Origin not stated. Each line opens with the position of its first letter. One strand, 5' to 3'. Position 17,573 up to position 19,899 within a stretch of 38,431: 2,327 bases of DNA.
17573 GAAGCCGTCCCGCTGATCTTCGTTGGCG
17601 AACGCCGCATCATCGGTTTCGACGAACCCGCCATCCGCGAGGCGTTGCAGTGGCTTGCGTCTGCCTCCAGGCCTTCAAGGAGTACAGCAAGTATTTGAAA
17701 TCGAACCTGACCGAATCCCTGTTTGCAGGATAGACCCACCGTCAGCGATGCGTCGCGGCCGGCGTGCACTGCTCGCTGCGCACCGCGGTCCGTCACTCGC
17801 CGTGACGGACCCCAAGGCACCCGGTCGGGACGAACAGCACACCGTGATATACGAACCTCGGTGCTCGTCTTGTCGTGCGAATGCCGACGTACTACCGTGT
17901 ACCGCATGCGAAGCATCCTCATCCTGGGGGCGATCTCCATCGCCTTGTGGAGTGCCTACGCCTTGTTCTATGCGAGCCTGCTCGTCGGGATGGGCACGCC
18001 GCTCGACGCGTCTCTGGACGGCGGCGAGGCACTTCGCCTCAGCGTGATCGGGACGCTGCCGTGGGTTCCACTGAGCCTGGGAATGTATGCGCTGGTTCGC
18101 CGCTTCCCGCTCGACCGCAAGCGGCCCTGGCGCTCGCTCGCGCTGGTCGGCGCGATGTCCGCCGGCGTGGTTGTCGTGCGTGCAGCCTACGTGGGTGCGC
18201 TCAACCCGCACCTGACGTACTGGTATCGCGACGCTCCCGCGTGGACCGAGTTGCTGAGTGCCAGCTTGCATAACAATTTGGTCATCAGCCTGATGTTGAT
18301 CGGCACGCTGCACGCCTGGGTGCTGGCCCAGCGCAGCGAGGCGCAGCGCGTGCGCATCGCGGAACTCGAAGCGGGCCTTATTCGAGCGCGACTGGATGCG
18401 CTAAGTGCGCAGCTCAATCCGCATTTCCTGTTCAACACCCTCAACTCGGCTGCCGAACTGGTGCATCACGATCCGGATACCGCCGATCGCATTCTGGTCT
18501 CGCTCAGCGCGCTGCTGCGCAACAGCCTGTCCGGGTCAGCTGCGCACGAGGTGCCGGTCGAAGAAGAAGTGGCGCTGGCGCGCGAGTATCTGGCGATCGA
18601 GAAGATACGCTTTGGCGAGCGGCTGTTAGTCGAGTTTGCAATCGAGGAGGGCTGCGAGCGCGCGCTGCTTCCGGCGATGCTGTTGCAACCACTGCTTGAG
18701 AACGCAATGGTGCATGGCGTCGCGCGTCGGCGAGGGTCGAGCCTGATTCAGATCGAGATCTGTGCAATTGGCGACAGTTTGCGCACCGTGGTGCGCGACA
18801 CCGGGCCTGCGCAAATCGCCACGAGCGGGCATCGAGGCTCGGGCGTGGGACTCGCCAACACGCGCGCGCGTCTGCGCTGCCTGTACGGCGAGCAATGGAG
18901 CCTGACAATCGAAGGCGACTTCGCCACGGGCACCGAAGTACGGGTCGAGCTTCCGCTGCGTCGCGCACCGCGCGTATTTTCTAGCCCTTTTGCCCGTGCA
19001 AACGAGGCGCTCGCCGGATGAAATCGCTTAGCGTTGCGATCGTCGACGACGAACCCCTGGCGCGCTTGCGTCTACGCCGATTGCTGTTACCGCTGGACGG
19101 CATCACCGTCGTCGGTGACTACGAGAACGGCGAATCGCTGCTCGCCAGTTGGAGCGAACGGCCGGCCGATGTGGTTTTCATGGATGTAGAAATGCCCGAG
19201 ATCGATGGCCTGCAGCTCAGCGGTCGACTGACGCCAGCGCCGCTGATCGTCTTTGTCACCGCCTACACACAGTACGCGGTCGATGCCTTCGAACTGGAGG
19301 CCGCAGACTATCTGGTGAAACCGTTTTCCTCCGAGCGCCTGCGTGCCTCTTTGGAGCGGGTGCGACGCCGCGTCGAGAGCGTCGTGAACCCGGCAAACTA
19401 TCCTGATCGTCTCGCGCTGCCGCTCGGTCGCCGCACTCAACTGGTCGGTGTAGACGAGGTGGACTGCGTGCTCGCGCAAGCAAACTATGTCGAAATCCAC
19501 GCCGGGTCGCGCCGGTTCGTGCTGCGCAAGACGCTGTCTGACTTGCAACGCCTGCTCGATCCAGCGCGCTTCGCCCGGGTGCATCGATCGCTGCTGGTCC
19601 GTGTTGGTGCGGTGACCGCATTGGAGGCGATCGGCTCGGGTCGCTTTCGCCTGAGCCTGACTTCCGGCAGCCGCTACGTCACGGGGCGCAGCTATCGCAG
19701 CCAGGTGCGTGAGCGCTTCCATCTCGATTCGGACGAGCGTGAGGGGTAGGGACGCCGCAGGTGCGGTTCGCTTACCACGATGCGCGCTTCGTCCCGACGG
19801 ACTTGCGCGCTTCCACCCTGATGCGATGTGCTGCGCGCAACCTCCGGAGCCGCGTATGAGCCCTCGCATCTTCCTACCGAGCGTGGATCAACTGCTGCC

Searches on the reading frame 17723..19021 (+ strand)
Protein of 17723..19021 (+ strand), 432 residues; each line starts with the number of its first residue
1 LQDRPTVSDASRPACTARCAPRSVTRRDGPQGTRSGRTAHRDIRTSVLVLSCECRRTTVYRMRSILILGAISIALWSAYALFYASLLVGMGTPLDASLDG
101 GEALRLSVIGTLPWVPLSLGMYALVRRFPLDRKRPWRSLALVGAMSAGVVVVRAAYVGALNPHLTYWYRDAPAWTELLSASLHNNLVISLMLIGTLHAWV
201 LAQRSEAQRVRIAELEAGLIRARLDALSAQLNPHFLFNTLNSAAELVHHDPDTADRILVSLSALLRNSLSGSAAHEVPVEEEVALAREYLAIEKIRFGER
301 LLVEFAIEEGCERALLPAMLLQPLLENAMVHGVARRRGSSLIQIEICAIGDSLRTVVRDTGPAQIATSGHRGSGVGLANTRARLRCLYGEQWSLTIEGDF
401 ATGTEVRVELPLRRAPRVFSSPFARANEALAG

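Call 25: search_protein_families(library=pfam, proteins=[window:17723-19021:+], max_evalue=0.001)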
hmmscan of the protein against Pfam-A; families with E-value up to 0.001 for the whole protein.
window:17723-19021:+ (432 aa): 2 families
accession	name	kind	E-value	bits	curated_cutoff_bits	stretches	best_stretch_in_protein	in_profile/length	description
PF06580.19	His_kinase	-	7.8e-25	87.4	25.2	1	222-301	1-81/81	Histidine kinase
PF02518.31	HATPase_c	-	1.2e-05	26.2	26.4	1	319-413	8-110/111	Histidine kinase-, DNA gyrase B-, and HSP90-like ATPase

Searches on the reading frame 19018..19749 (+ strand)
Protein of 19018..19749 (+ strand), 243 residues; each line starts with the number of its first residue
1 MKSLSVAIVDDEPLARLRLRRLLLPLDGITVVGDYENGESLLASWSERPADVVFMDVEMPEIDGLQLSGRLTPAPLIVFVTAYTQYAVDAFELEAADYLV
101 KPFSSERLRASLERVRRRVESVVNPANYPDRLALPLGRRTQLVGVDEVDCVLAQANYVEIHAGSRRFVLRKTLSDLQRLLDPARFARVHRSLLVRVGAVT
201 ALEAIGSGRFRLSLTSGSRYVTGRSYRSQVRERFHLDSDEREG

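Call 25: search_protein_families(library=pfam, proteins=[window:19018-19749:+], max_evalue=0.001)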
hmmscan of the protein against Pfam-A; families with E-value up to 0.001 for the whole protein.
window:19018-19749:+ (243 aa): 2 families
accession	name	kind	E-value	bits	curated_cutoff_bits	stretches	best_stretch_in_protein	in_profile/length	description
PF00072.30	Response_reg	-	6.4e-23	81.5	30.2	1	6-112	1-110/111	Response regulator receiver domain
PF04397.21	LytTR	-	3.4e-16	59.7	22.6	1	140-234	3-97/98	LytTr DNA-binding domain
